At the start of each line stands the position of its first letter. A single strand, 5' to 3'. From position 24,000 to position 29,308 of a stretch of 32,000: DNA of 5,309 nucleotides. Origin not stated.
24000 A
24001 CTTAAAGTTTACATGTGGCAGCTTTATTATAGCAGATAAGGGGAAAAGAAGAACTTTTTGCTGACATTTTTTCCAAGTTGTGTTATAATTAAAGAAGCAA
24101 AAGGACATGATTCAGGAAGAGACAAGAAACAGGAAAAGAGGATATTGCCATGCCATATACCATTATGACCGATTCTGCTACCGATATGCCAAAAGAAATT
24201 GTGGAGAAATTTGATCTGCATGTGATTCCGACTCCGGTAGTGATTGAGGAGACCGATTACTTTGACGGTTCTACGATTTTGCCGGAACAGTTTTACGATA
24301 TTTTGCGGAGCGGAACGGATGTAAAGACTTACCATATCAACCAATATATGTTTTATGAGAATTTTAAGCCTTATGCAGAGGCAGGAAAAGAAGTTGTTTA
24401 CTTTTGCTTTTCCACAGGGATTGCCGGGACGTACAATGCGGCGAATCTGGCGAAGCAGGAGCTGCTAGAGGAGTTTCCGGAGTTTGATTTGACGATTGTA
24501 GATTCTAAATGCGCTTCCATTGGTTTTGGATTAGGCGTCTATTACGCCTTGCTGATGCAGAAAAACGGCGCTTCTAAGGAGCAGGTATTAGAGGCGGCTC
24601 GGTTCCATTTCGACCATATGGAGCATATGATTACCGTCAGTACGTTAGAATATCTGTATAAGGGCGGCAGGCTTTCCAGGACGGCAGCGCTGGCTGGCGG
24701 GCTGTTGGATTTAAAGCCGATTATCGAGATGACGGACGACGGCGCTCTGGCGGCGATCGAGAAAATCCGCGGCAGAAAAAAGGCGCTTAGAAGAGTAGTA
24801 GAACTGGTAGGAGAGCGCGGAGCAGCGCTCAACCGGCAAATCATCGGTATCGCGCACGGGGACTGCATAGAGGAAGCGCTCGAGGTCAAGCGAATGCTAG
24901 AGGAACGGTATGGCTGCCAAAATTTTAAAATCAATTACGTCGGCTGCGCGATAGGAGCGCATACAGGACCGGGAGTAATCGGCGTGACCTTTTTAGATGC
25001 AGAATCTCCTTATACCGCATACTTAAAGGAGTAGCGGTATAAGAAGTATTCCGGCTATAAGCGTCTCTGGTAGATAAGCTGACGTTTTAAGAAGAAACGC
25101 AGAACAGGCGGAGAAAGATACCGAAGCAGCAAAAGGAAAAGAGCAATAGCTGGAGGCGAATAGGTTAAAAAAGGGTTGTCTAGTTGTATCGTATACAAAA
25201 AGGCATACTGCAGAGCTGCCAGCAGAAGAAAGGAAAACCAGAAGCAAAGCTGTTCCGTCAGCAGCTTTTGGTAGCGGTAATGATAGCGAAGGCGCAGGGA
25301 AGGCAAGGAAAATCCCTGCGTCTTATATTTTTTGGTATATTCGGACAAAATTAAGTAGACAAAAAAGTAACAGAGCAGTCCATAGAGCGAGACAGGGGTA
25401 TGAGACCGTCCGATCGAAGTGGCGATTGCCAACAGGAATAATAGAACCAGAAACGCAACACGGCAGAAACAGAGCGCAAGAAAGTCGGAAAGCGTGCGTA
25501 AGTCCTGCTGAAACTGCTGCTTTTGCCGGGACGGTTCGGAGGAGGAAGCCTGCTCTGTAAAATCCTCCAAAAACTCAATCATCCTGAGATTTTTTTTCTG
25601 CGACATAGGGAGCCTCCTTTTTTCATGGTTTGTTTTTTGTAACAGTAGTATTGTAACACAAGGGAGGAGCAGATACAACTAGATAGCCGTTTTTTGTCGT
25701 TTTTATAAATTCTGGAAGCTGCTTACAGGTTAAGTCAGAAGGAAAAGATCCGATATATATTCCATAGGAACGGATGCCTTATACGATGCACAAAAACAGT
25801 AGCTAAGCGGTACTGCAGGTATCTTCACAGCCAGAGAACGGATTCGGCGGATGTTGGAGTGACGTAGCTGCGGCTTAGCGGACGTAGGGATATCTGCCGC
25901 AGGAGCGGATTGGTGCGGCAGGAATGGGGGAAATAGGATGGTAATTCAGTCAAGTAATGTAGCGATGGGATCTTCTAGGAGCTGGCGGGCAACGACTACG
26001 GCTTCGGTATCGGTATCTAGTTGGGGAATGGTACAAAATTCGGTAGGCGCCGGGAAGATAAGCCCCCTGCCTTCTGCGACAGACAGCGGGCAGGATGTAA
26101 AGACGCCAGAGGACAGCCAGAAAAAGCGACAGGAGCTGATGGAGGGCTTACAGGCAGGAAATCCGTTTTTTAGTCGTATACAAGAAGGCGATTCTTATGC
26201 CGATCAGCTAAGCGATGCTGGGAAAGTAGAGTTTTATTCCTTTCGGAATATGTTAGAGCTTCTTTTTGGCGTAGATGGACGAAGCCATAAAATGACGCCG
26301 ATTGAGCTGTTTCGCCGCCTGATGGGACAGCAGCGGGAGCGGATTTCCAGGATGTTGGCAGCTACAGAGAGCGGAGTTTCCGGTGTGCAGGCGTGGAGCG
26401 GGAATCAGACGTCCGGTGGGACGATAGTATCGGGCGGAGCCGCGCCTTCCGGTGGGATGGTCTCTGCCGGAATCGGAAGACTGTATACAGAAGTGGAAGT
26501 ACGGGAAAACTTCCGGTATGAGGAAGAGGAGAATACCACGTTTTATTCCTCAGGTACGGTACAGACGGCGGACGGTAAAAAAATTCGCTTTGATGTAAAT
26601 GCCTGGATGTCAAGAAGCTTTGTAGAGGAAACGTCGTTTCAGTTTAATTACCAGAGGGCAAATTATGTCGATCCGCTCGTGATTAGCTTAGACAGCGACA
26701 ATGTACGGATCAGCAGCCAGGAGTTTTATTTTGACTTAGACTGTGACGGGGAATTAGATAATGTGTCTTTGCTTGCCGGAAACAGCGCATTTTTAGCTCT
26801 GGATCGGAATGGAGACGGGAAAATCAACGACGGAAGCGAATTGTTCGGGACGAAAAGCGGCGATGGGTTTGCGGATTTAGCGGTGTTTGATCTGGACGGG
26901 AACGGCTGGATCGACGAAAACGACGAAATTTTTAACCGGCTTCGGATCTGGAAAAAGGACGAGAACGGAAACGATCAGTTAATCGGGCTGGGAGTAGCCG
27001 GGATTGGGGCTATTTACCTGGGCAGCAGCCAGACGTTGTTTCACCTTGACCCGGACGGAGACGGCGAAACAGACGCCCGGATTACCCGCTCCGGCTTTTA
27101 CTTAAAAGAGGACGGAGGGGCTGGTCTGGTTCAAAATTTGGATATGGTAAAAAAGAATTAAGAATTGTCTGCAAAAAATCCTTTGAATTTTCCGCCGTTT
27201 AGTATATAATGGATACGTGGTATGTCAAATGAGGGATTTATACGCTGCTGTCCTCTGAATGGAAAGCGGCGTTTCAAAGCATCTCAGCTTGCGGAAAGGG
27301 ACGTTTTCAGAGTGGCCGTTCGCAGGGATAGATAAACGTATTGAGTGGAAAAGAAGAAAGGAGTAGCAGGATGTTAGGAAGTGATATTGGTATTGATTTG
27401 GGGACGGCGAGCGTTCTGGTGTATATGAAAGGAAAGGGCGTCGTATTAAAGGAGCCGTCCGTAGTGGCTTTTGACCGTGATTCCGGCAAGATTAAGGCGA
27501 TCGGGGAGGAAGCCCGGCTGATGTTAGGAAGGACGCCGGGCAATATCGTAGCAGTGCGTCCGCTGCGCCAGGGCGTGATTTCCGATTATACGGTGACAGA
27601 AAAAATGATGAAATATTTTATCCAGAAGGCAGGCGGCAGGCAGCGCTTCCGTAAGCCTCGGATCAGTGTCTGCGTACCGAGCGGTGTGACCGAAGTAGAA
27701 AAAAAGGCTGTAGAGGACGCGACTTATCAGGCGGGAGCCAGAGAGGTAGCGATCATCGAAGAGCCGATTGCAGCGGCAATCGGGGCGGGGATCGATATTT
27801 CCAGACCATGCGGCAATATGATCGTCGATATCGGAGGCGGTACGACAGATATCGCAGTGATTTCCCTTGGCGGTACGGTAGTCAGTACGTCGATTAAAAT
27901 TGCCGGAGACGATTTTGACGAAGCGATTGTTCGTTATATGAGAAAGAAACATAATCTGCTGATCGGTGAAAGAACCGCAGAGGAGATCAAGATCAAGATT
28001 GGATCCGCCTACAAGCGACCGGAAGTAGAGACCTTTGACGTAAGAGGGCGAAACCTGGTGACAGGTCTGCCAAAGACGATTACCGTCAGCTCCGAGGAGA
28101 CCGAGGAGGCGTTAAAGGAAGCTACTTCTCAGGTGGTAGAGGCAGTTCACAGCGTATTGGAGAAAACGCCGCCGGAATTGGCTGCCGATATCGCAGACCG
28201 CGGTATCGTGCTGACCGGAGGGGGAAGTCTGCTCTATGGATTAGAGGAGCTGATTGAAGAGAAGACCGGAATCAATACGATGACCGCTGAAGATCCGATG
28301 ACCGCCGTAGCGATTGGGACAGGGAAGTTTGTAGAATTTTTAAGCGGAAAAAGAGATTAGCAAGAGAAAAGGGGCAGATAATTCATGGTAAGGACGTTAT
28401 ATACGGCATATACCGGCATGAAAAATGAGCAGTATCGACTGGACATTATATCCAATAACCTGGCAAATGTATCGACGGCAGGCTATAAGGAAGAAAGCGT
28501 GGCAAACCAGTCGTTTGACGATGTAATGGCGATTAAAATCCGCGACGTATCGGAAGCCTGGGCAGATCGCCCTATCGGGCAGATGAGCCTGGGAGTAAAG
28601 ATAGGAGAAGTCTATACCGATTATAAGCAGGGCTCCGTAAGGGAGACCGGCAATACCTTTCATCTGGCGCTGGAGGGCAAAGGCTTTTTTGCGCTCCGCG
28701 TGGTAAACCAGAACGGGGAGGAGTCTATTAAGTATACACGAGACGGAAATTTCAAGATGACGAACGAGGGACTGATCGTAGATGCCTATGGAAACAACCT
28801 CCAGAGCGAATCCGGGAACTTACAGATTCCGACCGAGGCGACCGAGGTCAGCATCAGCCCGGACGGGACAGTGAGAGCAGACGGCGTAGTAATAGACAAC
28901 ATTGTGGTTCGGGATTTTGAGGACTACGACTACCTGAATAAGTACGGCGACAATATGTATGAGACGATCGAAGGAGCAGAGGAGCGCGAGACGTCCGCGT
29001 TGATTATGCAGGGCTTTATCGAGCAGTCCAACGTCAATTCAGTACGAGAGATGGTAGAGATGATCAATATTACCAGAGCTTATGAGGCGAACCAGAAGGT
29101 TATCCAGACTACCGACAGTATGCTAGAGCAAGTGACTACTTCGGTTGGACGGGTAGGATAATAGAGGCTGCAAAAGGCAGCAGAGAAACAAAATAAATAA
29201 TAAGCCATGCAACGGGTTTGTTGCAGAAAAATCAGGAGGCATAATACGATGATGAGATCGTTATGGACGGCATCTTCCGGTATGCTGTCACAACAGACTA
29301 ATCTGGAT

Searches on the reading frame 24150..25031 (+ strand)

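Call 11: search_protein_families(library=pfam, proteins=[window:24150-25031:+], max_evalue=0.00001)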
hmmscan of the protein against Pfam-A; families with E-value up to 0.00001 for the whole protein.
window:24150-25031:+ (294 aa): 1 family
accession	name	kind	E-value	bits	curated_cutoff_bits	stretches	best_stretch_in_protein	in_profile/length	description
PF02645.21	DegV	-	2.4e-70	237.5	27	1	4-282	3-278/280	Uncharacterised protein, DegV family COG1307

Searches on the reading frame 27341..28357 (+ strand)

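Call 11: search_protein_families(library=pfam, proteins=[window:27341-28357:+], max_evalue=0.00001)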
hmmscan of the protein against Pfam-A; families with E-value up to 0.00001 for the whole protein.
window:27341-28357:+ (339 aa): 4 families
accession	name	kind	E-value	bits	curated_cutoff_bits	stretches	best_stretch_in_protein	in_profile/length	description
PF06723.19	MreB_Mbl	-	4.9e-144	479.6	27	1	14-333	2-321/327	MreB/Mbl protein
PF00012.26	HSP70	-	2.5e-18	66.1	20.6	1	110-337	138-378/599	Hsp70 protein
PF14450.12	FtsA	-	5.1e-12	46.7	31.8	1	161-326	2-127/127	Cell division protein FtsA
PF00022.25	Actin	-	1.5e-08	34.1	27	0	67-204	57-191/410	Actin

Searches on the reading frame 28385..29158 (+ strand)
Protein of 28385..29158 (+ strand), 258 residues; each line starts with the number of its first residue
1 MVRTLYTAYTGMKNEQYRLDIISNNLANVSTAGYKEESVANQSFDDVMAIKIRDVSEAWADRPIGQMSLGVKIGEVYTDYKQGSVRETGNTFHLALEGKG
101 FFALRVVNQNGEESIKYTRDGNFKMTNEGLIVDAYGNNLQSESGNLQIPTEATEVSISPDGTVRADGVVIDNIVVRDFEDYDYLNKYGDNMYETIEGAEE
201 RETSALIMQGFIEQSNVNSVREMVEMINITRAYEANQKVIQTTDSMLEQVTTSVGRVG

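Call 11: search_protein_families(library=pfam, proteins=[window:28385-29158:+], max_evalue=0.00001)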
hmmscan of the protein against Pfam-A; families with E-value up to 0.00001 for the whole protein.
window:28385-29158:+ (258 aa): 3 families
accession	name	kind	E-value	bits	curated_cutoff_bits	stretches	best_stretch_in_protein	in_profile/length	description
PF06429.18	Flg_bbr_C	-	4.5e-19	68.1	23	1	208-251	1-44/46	Flagellar basal body rod FlgEFG protein C-terminal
PF22692.1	LlgE_F_G_D1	-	2.2e-17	63.4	27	1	95-165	1-64/64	Flagellar hook protein FlgE/F/G D1 domain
PF00460.25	Flg_bb_rod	-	4.9e-11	42.8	20.7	1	5-35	1-31/31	Flagella basal body rod protein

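Call 74: search_protein_families(library=ncbifam, proteins=[window:28385-29158:+], max_evalue=0.00001)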
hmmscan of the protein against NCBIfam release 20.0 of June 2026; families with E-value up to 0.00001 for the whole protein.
window:28385-29158:+ (258 aa): 25 families
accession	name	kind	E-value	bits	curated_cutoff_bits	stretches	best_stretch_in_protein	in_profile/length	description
TIGR03506.1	FlgEFG_subfam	subfamily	8e-53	180.4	70.25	2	4-142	2-125/351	flagellar hook-basal body complex protein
TIGR02488.1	flgG_G_neg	equivalog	2.8e-52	177.8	252.75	1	4-252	1-257/259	flagellar basal-body rod protein FlgG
TIGR02490.1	flgF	equivalog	8.6e-52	175.8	178.5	1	5-234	1-218/218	flagellar basal-body rod protein FlgF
NF009332.0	PRK12690.1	equivalog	2.7e-43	148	288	1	4-255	4-237/239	flagellar hook-basal body complex protein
NF009278.1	PRK12636.1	equivalog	3.2e-42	144.9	350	1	1-249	1-257/263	flagellar basal body rod protein FlgG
NF009456.0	PRK12816.1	equivalog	5.7e-42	144.2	416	1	1-250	1-259/264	flagellar basal body rod protein FlgG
NF009331.1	PRK12689.1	equivalog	1.1e-41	142.6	347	1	18-247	18-241/252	flagellar basal-body rod protein FlgF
NF004241.1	PRK05682.1-5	equivalog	7.7e-39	134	469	2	1-140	1-136/446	flagellar hook protein FlgE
NF009280.2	PRK12640.1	subfamily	1.4e-36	126.3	210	1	1-249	1-238/246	flagellar basal body rod protein FlgF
NF009282.1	PRK12642.1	equivalog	1.1e-33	116.6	242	1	2-253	2-236/239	flagellar basal-body rod protein FlgF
NF004238.1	PRK05682.1-1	equivalog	2.8e-33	115.8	400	2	8-141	6-123/414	flagellar hook protein FlgE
NF004240.1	PRK05682.1-4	equivalog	3.7e-24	85.9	472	1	7-158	5-142/443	flagellar hook protein FlgE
TIGR02489.1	flgE_epsilon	equivalog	2.3e-22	79.3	412.85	1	1-147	1-144/719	flagellar hook protein FlgE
NF005286.1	PRK06803.1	equivalog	6e-22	78.3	467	2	8-143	6-120/402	flagellar hook protein FlgE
NF004242.0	PRK05682.2-1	equivalog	2.1e-21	76.2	365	2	4-140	6-128/422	flagellar hook protein FlgE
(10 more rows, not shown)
